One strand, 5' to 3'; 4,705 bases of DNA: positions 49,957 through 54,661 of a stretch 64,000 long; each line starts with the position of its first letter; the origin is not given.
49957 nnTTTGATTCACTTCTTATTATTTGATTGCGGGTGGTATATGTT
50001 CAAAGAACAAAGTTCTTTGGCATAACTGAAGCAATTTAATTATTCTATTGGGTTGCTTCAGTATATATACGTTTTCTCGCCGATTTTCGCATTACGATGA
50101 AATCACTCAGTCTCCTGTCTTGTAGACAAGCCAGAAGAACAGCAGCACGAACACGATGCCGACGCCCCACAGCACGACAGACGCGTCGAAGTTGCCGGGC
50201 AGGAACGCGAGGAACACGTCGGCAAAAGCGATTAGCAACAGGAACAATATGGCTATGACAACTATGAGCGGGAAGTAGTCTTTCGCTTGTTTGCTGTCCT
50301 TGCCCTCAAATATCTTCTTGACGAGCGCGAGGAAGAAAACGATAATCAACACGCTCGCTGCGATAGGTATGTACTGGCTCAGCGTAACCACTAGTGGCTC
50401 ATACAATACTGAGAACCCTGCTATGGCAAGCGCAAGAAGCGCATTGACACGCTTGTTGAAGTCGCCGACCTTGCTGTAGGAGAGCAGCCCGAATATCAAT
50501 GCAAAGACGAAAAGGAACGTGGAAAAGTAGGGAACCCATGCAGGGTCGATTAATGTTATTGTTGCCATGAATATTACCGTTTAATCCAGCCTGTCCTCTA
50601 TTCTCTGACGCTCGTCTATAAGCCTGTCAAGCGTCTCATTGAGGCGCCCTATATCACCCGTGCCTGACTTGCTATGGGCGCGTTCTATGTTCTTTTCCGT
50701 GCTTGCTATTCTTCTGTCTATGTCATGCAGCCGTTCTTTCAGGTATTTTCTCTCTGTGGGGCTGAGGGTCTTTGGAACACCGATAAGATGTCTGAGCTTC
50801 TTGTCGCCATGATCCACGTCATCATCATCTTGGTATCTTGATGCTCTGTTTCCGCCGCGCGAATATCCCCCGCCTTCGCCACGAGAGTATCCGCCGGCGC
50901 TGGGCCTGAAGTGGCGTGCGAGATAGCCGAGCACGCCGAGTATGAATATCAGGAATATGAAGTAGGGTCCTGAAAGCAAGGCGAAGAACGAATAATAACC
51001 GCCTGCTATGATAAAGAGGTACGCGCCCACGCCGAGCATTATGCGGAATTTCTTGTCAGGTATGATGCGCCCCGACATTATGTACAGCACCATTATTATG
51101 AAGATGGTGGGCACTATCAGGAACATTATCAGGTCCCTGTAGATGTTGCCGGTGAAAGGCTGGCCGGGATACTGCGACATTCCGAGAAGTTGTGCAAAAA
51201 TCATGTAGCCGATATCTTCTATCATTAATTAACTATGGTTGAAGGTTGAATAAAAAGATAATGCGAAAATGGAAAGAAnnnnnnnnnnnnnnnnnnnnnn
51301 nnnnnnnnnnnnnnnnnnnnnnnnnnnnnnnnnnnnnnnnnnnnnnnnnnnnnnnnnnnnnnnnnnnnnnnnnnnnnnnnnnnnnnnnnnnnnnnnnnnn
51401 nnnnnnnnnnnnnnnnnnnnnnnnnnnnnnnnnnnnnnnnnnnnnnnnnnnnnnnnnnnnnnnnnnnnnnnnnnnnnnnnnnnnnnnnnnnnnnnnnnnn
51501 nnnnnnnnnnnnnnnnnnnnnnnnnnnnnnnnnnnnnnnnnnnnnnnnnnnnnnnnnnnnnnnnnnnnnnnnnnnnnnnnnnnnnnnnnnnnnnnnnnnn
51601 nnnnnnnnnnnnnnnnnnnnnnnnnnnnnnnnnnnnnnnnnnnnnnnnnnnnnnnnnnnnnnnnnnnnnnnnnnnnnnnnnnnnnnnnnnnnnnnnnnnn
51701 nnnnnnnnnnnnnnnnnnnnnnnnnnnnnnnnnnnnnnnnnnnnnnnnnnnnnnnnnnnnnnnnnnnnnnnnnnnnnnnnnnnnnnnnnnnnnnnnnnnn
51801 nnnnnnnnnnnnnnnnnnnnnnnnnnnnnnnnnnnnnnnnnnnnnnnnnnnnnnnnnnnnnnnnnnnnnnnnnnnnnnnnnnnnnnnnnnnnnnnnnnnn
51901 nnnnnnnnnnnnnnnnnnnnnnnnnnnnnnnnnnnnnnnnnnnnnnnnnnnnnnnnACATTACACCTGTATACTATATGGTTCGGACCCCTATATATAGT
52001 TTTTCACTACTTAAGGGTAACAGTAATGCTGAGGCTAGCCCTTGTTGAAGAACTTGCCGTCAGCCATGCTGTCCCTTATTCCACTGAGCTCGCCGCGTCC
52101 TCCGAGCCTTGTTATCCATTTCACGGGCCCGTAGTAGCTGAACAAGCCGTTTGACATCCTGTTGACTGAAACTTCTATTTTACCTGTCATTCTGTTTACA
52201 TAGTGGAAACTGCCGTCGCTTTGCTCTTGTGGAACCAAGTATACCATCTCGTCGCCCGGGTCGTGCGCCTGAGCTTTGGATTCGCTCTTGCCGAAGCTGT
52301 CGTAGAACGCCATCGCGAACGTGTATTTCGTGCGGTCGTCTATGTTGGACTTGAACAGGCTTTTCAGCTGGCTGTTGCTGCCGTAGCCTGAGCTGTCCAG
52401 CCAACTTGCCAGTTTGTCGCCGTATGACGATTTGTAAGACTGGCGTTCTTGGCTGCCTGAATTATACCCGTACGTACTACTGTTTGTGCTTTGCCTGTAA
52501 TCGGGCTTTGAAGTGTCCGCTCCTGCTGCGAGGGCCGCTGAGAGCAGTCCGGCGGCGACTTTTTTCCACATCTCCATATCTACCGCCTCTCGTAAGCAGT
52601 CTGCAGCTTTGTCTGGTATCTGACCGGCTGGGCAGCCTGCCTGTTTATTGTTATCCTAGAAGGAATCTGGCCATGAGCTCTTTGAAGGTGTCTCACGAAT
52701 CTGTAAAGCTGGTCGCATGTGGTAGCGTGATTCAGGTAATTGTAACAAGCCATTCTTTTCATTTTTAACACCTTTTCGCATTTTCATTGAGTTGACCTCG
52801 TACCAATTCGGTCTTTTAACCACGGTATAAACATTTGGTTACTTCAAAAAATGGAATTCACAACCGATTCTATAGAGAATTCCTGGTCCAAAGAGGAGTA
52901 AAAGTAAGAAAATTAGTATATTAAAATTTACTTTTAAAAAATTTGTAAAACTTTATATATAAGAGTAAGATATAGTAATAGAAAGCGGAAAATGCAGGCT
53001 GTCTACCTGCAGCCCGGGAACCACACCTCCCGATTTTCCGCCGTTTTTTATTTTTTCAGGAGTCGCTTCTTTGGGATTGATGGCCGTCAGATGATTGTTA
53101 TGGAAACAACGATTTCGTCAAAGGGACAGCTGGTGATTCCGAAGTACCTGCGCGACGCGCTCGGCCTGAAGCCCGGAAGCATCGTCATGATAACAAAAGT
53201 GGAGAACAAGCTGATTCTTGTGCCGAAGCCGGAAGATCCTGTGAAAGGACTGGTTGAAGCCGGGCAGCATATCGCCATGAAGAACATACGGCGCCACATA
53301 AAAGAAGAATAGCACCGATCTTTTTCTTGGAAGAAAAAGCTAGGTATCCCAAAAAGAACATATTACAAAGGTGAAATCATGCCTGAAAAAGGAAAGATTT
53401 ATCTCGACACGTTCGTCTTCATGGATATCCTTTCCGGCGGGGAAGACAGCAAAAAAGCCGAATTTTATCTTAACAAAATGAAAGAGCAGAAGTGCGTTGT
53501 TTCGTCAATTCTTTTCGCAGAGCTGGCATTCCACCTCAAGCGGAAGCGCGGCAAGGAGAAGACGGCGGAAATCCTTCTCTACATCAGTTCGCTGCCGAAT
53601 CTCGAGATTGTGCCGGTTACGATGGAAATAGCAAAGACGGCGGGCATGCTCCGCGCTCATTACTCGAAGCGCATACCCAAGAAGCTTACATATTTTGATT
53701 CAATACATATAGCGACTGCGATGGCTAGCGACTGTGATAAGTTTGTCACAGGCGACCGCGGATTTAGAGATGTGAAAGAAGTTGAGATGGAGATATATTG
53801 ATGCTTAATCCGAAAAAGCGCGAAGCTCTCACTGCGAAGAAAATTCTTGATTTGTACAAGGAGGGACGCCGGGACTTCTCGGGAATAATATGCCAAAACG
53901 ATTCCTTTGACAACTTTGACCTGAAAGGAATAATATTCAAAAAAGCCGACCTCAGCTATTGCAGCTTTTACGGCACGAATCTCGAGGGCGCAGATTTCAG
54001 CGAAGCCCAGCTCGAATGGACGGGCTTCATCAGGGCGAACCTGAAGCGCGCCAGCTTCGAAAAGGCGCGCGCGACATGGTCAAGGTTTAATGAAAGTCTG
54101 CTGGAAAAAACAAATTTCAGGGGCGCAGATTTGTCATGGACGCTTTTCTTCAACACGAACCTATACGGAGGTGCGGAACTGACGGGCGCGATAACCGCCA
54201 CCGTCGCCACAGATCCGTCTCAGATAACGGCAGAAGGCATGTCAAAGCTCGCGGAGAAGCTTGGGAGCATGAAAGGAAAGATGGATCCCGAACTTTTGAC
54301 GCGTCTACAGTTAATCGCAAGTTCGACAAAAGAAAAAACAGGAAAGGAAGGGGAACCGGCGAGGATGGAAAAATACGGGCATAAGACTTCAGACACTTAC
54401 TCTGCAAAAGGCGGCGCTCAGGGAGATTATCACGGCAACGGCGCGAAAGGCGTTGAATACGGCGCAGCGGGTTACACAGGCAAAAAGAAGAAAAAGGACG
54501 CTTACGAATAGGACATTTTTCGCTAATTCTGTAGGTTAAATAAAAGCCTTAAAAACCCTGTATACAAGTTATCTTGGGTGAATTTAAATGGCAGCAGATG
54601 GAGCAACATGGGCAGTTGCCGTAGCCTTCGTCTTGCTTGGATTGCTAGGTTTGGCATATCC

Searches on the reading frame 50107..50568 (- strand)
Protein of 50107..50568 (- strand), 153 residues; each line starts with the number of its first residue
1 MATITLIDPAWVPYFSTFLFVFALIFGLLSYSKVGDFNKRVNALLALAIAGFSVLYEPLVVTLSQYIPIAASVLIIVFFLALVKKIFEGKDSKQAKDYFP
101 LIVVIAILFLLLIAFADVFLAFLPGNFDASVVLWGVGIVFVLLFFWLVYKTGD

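Call 62: search_protein_families(library=pfam, proteins=[window:50107-50568:-], max_evalue=0.01)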
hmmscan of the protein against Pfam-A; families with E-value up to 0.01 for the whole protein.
window:50107-50568:- (153 aa): 1 family
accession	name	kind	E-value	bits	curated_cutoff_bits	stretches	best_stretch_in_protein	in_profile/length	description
PF06653.16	Claudin_3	-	0.0011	19.4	28.7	1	65-120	60-115/163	Tight junction protein, Claudin-like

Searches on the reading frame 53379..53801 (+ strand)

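Call 62: search_protein_families(library=pfam, proteins=[window:53379-53801:+], max_evalue=0.01)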
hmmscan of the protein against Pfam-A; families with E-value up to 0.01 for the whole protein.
window:53379-53801:+ (140 aa): 2 families
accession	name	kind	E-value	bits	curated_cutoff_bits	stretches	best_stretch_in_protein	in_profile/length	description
PF01850.27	PIN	-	4.3e-22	79.4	23.6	1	7-134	1-119/120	PIN domain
PF13470.12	PIN_3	-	9.5e-05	23.6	27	1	7-127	2-114/115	PIN domain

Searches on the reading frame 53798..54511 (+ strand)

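Call 62: search_protein_families(library=pfam, proteins=[window:53798-54511:+], max_evalue=0.01)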
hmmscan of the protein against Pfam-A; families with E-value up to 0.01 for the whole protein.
window:53798-54511:+ (237 aa): 5 families
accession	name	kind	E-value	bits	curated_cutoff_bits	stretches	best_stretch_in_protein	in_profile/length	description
PF00805.28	Pentapeptide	-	8.5e-17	60.8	20.2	4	37-68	8-39/40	Pentapeptide repeats (8 copies)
PF13599.13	Pentapeptide_4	-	3.3e-15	56.3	38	2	36-107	7-78/78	Pentapeptide repeat region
PF13576.12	Pentapeptide_3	-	4.4e-09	36.8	27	1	27-70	1-47/48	Pentapeptide repeats (9 copies)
PF23894.2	LD_SV2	-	0.0007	20.3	29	0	76-123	31-78/92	SV2A/B/C luminal domain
PF25296.1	Decapeptide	-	0.0058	16.9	45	0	41-98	6-63/74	Decapeptide repeat region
